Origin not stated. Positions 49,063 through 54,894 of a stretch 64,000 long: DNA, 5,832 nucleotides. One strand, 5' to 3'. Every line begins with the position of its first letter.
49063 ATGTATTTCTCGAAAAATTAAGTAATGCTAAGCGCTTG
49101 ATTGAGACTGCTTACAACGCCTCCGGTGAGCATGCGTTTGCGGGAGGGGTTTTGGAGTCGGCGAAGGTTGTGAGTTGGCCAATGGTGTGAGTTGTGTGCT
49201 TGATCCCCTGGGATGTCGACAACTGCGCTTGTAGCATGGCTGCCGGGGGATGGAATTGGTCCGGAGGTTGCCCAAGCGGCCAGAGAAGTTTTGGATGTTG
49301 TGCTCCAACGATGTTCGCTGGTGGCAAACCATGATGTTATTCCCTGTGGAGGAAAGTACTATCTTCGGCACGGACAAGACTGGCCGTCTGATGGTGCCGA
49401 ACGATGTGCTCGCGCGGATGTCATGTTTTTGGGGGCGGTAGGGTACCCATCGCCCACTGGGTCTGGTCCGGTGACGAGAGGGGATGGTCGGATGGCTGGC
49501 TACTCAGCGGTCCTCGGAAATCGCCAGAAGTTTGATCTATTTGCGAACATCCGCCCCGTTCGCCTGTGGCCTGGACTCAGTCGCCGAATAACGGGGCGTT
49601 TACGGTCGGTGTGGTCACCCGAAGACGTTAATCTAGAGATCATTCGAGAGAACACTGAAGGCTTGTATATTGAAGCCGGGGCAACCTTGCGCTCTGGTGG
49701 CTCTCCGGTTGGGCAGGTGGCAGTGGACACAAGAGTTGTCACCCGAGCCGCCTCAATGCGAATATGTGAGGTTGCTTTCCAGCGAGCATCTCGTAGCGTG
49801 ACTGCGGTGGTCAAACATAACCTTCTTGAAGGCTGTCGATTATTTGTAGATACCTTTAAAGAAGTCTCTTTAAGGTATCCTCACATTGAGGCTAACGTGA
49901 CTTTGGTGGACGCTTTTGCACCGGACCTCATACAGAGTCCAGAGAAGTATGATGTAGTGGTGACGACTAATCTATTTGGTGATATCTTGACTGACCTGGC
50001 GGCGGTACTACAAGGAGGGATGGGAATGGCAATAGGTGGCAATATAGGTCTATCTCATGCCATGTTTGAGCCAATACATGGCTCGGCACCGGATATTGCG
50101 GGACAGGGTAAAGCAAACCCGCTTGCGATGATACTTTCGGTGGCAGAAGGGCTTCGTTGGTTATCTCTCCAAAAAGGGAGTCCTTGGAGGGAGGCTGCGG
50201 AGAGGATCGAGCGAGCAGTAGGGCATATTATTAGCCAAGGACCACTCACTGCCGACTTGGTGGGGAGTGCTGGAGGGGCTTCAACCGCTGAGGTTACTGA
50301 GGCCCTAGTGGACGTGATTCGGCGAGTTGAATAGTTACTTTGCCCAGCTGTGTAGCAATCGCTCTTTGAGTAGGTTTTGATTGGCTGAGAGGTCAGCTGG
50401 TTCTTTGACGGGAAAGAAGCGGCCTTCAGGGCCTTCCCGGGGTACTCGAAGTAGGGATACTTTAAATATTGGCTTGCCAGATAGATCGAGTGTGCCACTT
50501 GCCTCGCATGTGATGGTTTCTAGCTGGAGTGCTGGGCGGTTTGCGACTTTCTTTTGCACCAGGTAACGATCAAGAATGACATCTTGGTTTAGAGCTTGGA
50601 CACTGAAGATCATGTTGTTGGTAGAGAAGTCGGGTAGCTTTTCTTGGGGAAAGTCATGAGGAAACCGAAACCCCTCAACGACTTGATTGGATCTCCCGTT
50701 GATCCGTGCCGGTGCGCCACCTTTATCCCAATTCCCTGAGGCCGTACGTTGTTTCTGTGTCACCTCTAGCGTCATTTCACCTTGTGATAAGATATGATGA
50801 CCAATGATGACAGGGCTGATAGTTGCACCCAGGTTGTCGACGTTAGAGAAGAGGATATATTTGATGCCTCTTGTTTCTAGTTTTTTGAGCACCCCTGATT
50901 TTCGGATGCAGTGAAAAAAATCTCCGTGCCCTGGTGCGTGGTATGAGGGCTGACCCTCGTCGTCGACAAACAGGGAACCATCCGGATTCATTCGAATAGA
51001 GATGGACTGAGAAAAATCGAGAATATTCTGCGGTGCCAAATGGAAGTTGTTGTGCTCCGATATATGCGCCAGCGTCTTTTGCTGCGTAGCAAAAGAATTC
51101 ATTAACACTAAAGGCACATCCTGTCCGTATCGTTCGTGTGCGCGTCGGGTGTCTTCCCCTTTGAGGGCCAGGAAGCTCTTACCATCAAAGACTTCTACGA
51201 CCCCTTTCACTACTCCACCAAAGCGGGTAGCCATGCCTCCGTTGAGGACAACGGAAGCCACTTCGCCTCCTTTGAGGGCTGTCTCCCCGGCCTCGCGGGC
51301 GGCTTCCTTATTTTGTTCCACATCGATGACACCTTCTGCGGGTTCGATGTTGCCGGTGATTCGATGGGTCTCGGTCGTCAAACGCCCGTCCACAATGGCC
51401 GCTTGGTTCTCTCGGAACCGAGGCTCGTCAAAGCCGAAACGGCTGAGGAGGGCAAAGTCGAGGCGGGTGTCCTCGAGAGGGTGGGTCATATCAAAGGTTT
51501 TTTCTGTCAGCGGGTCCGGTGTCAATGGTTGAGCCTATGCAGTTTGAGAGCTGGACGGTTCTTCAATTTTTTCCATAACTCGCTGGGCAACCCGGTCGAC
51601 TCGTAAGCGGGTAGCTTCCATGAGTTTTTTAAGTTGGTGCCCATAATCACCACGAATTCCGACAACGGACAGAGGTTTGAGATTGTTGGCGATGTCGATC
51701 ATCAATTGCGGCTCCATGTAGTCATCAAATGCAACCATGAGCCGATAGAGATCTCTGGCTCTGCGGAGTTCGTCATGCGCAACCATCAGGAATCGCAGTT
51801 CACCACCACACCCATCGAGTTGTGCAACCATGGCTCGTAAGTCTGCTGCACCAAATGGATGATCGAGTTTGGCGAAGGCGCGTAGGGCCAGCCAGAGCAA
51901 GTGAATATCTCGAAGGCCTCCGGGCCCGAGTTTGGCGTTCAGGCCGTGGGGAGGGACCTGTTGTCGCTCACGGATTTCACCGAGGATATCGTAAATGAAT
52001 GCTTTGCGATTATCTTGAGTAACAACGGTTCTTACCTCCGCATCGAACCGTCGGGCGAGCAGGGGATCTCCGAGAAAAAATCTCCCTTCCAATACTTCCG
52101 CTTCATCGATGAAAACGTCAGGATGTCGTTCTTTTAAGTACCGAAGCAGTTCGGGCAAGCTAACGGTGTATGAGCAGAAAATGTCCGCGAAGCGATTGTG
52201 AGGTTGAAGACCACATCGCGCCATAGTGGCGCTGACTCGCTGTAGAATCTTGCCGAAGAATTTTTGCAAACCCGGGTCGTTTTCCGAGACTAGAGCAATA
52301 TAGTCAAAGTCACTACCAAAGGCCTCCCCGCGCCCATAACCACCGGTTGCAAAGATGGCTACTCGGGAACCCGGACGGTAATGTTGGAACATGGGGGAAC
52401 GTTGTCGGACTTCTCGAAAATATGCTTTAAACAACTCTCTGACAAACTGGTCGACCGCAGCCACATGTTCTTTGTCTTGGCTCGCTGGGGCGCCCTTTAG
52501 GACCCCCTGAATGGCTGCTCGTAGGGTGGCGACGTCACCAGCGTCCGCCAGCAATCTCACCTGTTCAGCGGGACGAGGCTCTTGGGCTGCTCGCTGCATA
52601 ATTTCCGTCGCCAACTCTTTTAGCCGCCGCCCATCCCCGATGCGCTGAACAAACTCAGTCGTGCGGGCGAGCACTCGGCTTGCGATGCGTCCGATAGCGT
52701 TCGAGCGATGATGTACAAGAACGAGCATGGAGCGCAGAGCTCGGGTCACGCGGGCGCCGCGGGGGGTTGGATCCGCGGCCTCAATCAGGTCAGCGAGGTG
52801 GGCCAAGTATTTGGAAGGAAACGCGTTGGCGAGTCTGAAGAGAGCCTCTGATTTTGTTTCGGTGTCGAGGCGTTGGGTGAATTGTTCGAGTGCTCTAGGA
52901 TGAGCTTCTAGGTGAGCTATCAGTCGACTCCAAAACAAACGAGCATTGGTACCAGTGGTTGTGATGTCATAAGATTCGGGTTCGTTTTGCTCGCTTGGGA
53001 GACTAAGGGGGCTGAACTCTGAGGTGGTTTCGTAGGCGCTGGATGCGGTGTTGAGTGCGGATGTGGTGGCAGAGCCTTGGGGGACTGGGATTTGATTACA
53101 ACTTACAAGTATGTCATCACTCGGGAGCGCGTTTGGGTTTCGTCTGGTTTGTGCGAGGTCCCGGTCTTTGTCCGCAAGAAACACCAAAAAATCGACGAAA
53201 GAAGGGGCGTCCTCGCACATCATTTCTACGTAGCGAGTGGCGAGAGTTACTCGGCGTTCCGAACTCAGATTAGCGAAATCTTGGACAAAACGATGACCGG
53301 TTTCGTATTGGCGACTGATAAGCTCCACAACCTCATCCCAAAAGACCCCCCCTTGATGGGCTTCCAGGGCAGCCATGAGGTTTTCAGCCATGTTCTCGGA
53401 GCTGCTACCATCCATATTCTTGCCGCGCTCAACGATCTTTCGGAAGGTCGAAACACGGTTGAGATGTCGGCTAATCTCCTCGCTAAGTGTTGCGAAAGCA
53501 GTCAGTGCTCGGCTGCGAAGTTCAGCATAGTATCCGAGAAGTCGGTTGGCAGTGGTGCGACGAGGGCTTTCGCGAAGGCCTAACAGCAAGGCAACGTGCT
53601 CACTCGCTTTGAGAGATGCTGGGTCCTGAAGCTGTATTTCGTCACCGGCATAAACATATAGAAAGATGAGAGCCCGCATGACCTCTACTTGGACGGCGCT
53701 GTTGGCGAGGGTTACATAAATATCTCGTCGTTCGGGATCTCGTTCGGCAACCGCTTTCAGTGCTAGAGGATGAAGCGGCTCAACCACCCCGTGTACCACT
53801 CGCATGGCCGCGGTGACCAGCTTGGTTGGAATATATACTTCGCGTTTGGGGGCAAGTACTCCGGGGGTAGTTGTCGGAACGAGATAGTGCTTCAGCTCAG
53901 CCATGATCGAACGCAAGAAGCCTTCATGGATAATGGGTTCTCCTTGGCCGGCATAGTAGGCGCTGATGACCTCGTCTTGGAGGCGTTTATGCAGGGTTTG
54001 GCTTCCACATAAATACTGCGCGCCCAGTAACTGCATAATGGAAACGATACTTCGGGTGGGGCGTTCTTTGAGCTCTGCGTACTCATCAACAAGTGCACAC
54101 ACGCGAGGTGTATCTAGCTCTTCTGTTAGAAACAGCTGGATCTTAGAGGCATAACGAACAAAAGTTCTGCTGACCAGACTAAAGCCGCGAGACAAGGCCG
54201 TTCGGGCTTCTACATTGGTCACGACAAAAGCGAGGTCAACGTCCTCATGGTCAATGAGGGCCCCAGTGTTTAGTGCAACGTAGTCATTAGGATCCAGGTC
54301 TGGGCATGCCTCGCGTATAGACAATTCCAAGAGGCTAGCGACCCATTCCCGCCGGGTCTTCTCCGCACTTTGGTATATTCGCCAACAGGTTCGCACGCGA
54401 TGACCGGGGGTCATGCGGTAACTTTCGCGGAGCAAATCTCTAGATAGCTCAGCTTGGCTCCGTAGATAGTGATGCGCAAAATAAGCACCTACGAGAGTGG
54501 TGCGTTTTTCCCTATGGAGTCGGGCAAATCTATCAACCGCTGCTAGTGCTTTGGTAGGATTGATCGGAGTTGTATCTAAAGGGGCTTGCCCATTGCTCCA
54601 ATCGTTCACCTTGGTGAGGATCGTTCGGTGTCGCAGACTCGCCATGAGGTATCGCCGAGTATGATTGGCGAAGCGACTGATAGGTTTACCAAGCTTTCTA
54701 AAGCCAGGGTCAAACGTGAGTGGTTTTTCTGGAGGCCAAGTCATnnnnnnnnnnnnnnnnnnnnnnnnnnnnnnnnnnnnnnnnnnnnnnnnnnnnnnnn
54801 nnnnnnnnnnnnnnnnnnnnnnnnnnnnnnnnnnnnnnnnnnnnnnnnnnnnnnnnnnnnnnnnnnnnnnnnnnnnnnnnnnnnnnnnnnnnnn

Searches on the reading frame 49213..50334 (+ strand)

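Call 10: search_protein_families(library=pfam, proteins=[window:49213-50334:+])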
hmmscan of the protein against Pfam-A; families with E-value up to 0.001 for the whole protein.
window:49213-50334:+ (373 aa): 1 family
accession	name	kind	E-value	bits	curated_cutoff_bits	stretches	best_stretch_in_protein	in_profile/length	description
PF00180.25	Iso_dh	-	3.3e-83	280.3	27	1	7-364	2-347/348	Isocitrate/isopropylmalate dehydrogenase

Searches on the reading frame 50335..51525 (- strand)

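Call 12: search_protein_families(library=pfam, proteins=[window:50335-51525:-])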
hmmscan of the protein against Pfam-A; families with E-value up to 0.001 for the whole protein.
window:50335-51525:- (396 aa): 1 family
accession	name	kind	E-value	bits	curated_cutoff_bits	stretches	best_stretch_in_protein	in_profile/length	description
PF01704.24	UDPGP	-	8.2e-46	157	22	1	66-379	34-341/413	UTP--glucose-1-phosphate uridylyltransferase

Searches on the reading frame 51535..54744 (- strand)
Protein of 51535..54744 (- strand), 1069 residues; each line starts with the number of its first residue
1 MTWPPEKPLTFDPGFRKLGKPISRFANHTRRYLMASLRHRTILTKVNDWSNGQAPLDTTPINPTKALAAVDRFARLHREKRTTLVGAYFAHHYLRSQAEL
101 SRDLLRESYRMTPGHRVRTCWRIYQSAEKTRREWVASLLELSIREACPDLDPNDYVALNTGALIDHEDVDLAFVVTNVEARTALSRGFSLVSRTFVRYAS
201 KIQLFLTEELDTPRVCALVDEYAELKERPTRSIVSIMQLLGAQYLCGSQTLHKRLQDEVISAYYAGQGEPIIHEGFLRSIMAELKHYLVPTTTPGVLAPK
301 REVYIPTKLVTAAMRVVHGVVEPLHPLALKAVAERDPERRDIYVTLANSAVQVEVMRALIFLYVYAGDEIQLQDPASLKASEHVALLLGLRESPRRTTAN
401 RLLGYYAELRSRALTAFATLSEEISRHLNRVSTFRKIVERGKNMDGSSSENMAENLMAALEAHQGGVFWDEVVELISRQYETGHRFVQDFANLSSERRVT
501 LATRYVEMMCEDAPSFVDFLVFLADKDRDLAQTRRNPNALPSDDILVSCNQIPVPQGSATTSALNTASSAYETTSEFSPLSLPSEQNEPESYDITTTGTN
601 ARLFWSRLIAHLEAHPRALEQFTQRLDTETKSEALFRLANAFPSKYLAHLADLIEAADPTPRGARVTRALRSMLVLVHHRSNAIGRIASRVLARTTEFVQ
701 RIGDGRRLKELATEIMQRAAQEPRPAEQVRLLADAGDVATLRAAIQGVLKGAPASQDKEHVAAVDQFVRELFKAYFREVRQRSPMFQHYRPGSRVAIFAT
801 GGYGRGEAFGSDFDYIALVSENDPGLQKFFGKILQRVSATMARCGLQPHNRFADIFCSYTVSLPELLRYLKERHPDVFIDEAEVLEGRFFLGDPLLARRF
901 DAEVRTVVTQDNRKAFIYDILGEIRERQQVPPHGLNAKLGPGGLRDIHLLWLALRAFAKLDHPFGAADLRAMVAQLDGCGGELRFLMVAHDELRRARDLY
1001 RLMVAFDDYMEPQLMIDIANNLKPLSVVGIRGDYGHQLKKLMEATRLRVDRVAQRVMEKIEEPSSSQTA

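Call 12: search_protein_families(library=pfam, proteins=[window:51535-54744:-])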
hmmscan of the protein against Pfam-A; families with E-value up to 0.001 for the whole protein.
window:51535-54744:- (1069 aa): 1 family
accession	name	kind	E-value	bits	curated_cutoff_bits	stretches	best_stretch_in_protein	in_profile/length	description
PF08335.16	GlnD_UR_UTase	-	0.0006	20.3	21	0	934-996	25-81/141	GlnD PII-uridylyltransferase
